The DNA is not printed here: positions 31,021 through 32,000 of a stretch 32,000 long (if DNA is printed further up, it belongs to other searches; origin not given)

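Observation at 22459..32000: Seven-gene translationally coupled operon (HMGR-like, UbiA PT, RPH-type dikinase, BtaA-like DUF3419, polyprenol-kinase-like, GNAT, acyl-adenylate ligase): candidate undescribed lipid/isoprenoid pathway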

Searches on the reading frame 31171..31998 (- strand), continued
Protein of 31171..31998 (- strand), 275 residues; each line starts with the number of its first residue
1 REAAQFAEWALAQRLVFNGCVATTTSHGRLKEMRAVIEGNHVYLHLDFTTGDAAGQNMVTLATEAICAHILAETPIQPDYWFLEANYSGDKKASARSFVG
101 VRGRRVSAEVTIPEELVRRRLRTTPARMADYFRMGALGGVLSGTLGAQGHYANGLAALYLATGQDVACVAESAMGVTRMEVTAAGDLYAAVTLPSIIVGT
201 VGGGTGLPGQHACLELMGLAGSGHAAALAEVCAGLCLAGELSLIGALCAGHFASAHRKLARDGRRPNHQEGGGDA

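Call 105: find_encoding_contigs(protein=P0428, flank=9000, max_places=2)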
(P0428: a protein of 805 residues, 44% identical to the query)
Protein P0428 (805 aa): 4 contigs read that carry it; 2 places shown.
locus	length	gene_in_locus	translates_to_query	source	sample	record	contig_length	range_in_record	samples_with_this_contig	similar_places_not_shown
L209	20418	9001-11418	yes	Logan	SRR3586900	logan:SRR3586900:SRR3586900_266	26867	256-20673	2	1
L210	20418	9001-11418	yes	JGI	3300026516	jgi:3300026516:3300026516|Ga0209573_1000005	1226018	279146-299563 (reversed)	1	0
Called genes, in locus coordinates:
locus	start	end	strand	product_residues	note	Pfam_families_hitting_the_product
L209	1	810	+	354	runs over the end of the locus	?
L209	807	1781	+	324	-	PF03061:4HBT (faint), PF13622:4HBT_3, PF20789:4HBT_3C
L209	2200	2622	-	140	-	PF01243:PNPOx_N, PF12900:Pyridox_ox_2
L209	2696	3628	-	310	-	PF02424:ApbE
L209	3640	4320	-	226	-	PF03929:PepSY_TM, PF16357:PepSY_TM_like_2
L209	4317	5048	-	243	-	PF10029:DUF2271, PF13860:FlgD_ig (weak)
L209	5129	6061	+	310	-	PF00296:Bac_luciferase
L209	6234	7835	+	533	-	PF00501:AMP-binding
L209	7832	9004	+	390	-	PF11899:DUF3419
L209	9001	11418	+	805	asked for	PF00368:HMG-CoA_red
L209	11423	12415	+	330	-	-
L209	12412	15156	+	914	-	PF01326:PPDK_N, PF27448:Rph_4th, PF00391:PEP-utilizers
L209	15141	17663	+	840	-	PF02687:FtsX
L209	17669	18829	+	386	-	-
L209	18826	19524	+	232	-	PF00005:ABC_tran, PF13304:AAA_21 (faint)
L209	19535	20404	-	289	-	PF13622:4HBT_3 (weak), PF20789:4HBT_3C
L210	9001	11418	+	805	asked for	PF00368:HMG-CoA_red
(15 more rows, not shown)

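Call 106: search_protein_families(library=pfam, proteins=[L209:11423-12415:+, P0428, L209:17669-18829:+, L205:3-512:+, L206:11012-11770:+], max_evalue=0.5)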
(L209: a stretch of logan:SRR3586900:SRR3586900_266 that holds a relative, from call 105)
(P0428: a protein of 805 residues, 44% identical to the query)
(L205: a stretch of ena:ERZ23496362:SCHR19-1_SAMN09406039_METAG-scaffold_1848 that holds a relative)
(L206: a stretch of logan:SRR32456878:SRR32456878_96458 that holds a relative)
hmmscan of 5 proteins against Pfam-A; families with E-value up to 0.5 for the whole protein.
L209:11423-12415:+ (330 aa): 0 families

P0428 (805 aa): 2 families
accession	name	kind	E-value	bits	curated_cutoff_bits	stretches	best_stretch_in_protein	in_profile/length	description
PF00368.23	HMG-CoA_red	-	1.3e-99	334.2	27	1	23-394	2-368/368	Hydroxymethylglutaryl-coenzyme A reductase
PF02958.26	EcKL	-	0.0034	17.2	22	1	545-729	89-285/294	Ecdysteroid kinase-like family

L209:17669-18829:+ (386 aa): 1 family
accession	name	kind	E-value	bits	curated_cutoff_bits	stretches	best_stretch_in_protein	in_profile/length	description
PF00583.31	Acetyltransf_1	-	0.04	14.6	20.7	1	250-360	32-111/116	Acetyltransferase (GNAT) family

L205:3-512:+ (169 aa): 1 family
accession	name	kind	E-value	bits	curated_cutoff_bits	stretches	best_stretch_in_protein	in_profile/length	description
PF03320.18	FBPase_glpX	-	0.03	13.7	27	1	82-129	129-173/307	Bacterial fructose-1,6-bisphosphatase, glpX-encoded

L206:11012-11770:+ (252 aa): 5 families
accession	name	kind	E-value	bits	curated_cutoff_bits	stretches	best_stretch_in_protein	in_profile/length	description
PF00551.24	Formyl_trans_N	-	5e-16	59.4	26.1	1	81-195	60-164/181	Formyl transferase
PF22534.1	RFC_C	-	0.055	14.6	27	0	69-130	5-65/93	Replication factor C subunit 3, C-terminal domain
PF20677.3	Herpes_gp350_C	-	0.074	13.8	27.7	0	7-42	8-43/132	Herpesvirus envelope glycoprotein gp350 N-terminal C domain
PF04354.18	ZipA_C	-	0.089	13.1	23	1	38-88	75-121/128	ZipA, C-terminal FtsZ-binding domain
PF19573.5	DUF6089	-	0.11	12.2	23.2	1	5-100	121-213/226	Domain of unknown function (DUF6089)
